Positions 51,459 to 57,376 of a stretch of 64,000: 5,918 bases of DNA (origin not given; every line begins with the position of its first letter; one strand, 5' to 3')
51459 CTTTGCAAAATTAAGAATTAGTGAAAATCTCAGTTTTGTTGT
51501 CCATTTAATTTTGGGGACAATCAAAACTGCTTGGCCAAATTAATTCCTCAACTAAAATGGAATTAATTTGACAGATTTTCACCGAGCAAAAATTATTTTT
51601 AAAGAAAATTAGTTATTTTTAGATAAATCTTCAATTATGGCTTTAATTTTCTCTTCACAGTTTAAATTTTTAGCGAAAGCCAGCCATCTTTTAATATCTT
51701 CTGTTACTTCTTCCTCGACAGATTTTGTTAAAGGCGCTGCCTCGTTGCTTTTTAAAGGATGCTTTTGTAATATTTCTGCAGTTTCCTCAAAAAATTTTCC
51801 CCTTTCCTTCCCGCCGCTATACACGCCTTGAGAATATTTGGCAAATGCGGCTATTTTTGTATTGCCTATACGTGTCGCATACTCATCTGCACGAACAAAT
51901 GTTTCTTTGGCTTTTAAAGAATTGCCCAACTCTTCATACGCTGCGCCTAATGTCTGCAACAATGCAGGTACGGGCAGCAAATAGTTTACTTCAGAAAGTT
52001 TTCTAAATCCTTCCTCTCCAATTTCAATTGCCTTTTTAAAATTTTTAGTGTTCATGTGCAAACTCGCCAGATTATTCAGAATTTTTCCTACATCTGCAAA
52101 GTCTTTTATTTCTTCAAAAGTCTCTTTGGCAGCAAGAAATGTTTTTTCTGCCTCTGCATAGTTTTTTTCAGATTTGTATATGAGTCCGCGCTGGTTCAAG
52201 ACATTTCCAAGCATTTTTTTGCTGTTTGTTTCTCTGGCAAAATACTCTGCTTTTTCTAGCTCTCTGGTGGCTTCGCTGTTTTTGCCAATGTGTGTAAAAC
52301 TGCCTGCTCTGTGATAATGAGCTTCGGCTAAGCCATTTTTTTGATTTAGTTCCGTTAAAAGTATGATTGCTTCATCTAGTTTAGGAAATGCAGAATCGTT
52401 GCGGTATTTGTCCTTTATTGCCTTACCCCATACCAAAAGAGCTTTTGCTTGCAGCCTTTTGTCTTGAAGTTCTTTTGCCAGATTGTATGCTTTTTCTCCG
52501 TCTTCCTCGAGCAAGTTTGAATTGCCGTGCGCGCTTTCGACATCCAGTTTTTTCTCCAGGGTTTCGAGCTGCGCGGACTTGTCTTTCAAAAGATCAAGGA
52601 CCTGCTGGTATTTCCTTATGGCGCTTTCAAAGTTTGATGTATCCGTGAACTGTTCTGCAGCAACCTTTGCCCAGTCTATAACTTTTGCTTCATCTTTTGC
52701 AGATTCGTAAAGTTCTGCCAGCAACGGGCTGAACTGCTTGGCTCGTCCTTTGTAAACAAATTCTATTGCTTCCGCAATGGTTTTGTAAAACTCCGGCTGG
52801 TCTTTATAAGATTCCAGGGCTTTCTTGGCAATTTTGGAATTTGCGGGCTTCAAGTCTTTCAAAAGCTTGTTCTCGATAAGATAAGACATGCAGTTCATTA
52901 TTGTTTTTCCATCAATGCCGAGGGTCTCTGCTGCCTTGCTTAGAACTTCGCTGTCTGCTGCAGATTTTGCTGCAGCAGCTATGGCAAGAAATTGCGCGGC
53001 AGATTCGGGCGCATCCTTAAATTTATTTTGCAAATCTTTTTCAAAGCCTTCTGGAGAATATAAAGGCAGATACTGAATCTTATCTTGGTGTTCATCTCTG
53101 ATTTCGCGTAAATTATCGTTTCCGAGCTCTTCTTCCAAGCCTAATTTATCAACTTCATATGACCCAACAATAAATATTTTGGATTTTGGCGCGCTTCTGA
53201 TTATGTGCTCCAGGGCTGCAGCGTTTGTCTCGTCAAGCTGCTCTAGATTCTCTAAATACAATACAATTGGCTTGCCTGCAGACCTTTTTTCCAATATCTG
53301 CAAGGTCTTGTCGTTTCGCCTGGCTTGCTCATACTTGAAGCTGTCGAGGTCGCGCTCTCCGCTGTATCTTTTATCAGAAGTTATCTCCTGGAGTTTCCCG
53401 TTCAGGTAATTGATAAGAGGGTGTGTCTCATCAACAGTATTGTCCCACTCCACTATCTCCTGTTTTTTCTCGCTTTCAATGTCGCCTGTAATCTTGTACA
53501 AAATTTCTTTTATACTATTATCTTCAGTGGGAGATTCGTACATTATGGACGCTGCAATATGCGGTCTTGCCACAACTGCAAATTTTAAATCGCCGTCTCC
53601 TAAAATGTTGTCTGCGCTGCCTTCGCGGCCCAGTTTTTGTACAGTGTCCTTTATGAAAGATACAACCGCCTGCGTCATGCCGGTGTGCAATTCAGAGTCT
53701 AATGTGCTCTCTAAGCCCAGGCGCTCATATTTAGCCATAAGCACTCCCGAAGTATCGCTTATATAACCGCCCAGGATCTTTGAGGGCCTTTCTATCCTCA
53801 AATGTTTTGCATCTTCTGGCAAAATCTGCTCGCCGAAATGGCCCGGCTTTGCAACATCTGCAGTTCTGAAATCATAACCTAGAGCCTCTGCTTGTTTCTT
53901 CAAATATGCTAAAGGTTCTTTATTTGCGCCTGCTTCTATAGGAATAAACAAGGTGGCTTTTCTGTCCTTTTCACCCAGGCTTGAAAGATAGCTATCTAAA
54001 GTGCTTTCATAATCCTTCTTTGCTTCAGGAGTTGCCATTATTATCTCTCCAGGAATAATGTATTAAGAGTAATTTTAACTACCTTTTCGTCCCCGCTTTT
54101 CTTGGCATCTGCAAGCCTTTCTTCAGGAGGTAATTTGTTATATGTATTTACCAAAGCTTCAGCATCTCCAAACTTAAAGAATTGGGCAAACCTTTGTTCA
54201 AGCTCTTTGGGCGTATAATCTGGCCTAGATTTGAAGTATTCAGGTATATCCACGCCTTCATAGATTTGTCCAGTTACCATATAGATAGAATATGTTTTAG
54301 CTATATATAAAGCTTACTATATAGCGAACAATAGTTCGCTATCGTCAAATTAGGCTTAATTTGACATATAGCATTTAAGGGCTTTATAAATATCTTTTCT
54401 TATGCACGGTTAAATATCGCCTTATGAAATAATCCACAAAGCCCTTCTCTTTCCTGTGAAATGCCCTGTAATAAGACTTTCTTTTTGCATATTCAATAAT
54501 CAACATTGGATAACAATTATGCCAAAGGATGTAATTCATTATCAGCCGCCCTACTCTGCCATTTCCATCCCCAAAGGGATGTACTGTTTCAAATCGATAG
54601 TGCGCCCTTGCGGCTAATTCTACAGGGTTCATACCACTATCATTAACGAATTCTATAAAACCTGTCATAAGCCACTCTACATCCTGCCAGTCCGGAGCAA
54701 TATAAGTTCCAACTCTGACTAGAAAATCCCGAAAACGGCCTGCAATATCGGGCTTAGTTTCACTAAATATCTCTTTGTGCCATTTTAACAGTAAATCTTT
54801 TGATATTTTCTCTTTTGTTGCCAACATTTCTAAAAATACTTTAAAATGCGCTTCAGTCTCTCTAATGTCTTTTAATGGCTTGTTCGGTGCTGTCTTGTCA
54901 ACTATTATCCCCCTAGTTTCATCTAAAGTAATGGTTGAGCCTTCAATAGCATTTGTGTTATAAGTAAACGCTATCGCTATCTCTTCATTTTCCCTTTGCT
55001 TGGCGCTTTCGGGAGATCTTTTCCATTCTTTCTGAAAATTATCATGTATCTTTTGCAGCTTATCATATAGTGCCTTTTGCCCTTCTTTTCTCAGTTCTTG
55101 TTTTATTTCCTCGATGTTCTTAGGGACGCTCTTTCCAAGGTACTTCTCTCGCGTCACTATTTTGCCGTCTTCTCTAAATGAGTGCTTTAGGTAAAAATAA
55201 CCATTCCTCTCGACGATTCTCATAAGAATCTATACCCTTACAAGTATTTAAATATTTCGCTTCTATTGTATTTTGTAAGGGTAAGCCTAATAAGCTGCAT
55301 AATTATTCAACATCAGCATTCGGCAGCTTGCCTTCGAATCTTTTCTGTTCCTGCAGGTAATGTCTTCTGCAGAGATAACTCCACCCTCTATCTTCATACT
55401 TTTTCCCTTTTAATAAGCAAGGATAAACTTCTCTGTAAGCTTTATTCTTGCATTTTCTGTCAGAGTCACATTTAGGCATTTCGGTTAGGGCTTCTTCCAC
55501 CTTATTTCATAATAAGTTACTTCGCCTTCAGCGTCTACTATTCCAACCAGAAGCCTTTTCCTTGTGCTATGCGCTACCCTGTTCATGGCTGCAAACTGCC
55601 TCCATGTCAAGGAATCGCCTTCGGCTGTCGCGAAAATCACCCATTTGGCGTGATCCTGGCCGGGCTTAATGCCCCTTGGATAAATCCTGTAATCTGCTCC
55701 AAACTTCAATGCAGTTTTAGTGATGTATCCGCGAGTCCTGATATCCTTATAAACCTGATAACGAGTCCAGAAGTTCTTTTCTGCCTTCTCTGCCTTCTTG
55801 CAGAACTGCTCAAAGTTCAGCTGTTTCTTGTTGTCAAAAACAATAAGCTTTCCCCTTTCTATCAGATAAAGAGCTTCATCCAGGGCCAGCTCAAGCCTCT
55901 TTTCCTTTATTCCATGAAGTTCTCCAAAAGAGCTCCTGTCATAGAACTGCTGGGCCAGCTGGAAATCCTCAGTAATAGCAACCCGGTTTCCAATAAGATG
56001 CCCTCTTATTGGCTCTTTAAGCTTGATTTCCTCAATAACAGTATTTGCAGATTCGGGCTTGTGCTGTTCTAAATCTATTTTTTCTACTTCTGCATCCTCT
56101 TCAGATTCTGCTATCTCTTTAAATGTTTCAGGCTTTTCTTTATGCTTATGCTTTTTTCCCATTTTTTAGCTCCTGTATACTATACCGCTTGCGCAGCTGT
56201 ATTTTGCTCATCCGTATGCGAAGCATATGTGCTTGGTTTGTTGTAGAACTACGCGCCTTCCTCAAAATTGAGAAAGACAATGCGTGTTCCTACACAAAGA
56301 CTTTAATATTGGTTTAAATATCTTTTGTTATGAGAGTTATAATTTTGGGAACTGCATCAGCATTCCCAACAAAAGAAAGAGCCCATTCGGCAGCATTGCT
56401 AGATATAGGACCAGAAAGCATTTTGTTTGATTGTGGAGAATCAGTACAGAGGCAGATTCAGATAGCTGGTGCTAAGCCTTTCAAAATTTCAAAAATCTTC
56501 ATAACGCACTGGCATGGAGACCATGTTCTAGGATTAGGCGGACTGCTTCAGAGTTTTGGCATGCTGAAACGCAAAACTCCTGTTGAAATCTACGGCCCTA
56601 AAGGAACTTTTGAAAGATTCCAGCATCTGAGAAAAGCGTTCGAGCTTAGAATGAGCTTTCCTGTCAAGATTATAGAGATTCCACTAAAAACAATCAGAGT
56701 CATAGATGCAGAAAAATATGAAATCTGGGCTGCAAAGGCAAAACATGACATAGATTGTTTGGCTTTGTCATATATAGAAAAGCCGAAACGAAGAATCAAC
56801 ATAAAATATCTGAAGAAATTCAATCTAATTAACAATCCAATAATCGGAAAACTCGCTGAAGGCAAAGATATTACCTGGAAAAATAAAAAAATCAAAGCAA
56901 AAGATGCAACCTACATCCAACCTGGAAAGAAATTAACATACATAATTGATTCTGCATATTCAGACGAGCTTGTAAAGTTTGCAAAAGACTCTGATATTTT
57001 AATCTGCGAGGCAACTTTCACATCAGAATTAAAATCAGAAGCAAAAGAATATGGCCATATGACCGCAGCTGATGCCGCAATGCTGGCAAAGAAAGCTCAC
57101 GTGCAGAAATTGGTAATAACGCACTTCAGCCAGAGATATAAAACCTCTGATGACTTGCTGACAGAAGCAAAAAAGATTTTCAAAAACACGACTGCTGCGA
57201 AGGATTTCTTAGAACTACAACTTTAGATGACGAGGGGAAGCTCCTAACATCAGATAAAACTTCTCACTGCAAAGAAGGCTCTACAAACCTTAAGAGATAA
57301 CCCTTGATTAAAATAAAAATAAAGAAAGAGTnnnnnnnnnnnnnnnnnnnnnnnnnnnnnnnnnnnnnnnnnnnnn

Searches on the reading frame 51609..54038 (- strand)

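Call 36: search_protein_families(library=pfam, proteins=[window:51609-54038:-], max_evalue=0.001)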
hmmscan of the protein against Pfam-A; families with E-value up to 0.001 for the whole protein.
window:51609-54038:- (809 aa): 7 families
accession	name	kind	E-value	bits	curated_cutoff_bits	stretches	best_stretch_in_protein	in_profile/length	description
PF13181.12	TPR_8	-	3.4e-09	36.6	25.7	0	613-638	3-28/34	Tetratricopeptide repeat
PF13424.12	TPR_12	-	7.2e-09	36.2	30.1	1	612-677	4-71/77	Tetratricopeptide repeat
PF00515.34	TPR_1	-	2.1e-08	34.1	27.8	0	613-637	3-27/34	Tetratricopeptide repeat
PF07719.23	TPR_2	-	2.8e-08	33.7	27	0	613-638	3-28/34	Tetratricopeptide repeat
PF13428.12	TPR_14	-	0.00025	21.9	23.5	0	691-717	1-27/44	Tetratricopeptide repeat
PF13176.12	TPR_7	-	0.00079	19.8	27.9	0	466-488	11-33/36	Tetratricopeptide repeat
PF13374.12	TPR_10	-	0.00099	19.5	27.5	0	653-677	4-28/42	Tetratricopeptide repeat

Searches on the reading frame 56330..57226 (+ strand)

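Call 85: search_protein_families(library=pfam, proteins=[window:56330-57226:+], max_evalue=0.001)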
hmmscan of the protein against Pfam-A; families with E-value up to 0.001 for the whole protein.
window:56330-57226:+ (298 aa): 4 families
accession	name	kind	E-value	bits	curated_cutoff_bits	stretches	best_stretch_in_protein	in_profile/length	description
PF12706.13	Lactamase_B_2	-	3.2e-17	63.2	27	2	31-140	3-113/200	Beta-lactamase superfamily domain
PF00753.33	Lactamase_B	-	4.9e-13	49.9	22.7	1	17-97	4-88/196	Metallo-beta-lactamase superfamily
PF23023.1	Anti-Pycsar_Apyc1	-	4.5e-05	23.5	50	1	3-70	5-71/250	Anti-Pycsar protein Apyc1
PF13691.12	Lactamase_B_4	-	0.00064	19.8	27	0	13-66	6-61/63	tRNase Z endonuclease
